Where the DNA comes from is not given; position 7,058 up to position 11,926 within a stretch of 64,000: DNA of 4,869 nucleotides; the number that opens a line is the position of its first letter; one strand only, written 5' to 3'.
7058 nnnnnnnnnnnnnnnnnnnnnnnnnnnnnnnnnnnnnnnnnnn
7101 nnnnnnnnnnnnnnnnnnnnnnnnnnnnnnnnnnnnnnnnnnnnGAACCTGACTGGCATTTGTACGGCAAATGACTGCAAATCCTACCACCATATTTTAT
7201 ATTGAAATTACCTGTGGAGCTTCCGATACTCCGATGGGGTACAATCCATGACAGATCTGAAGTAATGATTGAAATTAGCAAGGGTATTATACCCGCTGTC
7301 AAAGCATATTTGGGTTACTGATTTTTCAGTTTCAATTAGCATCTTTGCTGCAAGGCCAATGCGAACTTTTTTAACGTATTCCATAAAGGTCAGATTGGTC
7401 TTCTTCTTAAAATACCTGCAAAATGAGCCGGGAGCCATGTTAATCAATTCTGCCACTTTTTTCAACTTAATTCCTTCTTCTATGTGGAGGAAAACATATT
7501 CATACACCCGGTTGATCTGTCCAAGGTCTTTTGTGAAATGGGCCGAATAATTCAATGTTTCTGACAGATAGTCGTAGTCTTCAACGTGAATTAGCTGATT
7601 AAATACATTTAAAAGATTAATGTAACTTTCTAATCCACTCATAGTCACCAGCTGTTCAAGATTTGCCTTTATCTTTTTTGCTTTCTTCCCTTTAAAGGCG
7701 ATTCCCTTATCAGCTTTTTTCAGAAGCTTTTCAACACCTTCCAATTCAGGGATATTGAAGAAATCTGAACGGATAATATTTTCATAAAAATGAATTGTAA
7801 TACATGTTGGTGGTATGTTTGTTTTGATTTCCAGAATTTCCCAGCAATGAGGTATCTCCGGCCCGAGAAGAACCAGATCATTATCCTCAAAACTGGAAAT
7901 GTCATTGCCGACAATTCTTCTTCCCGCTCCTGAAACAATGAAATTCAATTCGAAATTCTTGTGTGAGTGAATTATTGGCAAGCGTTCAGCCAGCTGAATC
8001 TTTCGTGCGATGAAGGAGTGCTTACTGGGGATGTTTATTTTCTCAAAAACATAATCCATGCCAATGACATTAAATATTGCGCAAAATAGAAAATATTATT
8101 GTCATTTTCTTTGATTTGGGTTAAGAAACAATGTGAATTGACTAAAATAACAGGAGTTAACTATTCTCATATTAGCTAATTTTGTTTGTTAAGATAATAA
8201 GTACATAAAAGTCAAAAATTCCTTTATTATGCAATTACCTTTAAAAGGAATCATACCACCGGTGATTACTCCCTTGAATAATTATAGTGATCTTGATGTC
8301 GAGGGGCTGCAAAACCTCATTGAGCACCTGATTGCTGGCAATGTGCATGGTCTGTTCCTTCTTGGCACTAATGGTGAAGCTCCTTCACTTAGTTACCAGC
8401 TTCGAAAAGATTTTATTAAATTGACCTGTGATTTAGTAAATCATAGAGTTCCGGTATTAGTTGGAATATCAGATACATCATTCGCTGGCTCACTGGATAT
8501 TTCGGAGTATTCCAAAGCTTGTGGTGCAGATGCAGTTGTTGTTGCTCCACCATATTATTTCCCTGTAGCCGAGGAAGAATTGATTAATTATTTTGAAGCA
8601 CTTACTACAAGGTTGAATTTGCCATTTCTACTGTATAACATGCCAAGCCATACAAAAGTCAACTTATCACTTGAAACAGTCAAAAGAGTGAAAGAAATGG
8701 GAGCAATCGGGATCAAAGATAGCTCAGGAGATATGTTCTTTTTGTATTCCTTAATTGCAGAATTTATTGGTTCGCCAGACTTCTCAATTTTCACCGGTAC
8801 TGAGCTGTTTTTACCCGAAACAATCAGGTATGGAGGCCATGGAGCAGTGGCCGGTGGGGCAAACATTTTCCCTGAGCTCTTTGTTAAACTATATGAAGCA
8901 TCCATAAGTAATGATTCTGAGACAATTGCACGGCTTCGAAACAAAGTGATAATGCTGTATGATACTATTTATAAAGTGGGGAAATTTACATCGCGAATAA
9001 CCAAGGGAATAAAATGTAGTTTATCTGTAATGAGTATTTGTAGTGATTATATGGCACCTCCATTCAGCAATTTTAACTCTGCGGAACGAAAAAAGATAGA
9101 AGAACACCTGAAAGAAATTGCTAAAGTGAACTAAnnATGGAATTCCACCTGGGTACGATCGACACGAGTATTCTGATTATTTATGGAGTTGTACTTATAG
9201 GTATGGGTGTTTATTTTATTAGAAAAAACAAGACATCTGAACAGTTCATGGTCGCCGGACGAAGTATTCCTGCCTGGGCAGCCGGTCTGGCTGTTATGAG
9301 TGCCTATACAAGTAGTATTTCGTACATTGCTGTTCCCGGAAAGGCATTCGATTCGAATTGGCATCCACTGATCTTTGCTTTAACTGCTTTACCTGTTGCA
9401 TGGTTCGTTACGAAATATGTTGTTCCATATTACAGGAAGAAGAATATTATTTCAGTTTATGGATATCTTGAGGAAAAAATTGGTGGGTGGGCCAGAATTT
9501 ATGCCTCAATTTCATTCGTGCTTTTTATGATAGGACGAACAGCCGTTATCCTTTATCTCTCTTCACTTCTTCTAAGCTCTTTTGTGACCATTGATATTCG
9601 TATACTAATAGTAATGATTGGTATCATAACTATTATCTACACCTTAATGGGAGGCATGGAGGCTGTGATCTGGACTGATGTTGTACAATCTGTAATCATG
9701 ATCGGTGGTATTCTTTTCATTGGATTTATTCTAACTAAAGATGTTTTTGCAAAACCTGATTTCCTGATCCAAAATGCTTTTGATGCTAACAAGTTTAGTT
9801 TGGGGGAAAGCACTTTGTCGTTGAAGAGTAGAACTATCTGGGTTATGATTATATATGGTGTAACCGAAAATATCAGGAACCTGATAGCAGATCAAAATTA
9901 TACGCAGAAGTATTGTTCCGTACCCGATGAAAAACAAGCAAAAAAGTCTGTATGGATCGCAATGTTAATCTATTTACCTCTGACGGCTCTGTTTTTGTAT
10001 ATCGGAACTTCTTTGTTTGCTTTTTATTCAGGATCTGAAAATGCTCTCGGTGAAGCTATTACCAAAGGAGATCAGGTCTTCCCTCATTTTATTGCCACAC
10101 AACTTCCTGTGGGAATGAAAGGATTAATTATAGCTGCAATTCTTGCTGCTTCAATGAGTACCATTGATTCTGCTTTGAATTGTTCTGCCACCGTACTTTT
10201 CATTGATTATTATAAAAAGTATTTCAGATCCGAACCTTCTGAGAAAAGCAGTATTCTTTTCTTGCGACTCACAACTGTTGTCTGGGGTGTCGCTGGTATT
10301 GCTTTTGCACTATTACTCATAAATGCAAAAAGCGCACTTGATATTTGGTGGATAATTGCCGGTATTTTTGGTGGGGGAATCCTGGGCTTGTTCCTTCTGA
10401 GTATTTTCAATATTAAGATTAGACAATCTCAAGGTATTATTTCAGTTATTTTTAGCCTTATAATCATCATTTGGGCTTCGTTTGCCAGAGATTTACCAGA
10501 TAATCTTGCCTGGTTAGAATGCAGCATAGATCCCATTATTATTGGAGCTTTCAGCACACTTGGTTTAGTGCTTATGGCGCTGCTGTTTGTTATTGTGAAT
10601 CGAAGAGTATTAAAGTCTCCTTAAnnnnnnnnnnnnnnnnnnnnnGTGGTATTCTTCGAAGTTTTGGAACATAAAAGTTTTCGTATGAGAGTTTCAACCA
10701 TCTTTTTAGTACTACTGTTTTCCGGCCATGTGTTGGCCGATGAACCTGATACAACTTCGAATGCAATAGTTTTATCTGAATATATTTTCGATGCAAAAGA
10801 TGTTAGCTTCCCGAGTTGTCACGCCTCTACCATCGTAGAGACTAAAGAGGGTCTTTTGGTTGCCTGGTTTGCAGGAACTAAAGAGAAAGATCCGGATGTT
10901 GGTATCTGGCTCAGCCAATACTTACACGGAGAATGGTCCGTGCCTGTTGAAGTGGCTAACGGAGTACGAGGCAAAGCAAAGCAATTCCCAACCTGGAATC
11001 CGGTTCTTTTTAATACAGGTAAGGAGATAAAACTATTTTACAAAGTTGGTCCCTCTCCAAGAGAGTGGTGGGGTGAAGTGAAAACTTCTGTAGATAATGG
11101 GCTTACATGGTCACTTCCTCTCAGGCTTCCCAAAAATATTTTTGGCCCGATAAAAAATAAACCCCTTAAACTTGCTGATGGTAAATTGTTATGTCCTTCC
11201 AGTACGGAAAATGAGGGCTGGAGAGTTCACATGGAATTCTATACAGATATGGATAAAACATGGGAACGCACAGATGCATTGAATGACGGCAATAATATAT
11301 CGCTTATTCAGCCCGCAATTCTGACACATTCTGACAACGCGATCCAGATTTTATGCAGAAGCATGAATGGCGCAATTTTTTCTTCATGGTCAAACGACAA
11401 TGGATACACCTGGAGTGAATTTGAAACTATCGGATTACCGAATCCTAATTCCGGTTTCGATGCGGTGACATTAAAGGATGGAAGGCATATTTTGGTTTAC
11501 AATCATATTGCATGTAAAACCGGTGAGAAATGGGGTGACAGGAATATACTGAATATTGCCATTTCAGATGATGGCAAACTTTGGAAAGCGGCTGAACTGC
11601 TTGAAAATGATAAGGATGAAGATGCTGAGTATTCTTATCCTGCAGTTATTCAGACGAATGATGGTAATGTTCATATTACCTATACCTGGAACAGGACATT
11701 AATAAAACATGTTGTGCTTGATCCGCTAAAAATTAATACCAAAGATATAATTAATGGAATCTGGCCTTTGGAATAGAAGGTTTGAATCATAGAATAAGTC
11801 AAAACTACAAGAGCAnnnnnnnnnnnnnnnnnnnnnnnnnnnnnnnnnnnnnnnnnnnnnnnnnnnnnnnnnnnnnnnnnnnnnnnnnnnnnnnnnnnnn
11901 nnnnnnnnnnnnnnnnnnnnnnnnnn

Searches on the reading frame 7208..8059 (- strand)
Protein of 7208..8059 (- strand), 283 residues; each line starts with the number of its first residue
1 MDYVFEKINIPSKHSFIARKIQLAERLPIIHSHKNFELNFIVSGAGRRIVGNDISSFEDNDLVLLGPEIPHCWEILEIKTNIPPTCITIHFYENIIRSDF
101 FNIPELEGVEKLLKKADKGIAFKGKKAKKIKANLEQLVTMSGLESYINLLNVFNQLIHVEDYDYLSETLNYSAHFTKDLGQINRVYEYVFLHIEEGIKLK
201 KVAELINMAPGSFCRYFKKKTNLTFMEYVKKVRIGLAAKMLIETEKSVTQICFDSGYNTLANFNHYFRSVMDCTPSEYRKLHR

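Call 35: search_protein_families(library=pfam, proteins=[window:7208-8059:-])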
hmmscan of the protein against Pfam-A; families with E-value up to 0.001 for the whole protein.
window:7208-8059:- (283 aa): 2 families
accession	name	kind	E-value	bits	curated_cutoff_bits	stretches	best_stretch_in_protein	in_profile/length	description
PF12833.13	HTH_18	-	1.4e-22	80.2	33.6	1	203-280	2-79/80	Helix-turn-helix domain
PF00165.29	HTH_AraC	-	2.3e-10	40.8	26.6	1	244-280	7-42/42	Bacterial regulatory helix-turn-helix proteins, AraC family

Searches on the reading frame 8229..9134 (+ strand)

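Call 35: search_protein_families(library=pfam, proteins=[window:8229-9134:+])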
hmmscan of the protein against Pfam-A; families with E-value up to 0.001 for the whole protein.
window:8229-9134:+ (301 aa): 1 family
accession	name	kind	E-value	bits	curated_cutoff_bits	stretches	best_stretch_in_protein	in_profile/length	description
PF00701.28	DHDPS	-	9.9e-55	185.7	22.1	1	5-296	2-288/289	Dihydrodipicolinate synthetase family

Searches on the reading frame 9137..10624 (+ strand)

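Call 35: search_protein_families(library=pfam, proteins=[window:9137-10624:+])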
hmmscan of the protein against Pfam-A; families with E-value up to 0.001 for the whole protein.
window:9137-10624:+ (495 aa): 1 family
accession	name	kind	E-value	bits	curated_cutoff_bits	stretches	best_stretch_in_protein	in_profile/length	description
PF00474.23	SSF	-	1.4e-47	163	22.8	1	37-431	1-397/406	Sodium:solute symporter family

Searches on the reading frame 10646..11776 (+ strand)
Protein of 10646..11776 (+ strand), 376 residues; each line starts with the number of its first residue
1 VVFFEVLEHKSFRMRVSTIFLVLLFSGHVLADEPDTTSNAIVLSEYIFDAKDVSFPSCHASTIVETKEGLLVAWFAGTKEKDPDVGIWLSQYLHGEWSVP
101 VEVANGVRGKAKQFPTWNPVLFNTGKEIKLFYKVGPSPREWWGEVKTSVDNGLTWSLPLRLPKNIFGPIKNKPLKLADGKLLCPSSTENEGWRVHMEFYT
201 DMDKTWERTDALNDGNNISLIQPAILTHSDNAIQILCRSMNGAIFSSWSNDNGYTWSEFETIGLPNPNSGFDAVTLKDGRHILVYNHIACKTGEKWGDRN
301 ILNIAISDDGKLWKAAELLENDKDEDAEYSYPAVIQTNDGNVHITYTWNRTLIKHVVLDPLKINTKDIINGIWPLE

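Call 35: search_protein_families(library=pfam, proteins=[window:10646-11776:+])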
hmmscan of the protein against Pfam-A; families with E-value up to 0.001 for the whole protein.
window:10646-11776:+ (376 aa): 1 family
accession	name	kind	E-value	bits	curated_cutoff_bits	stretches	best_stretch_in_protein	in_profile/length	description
PF13088.12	BNR_2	-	9.7e-83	278.1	31.4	1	70-344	3-277/277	BNR repeat-like domain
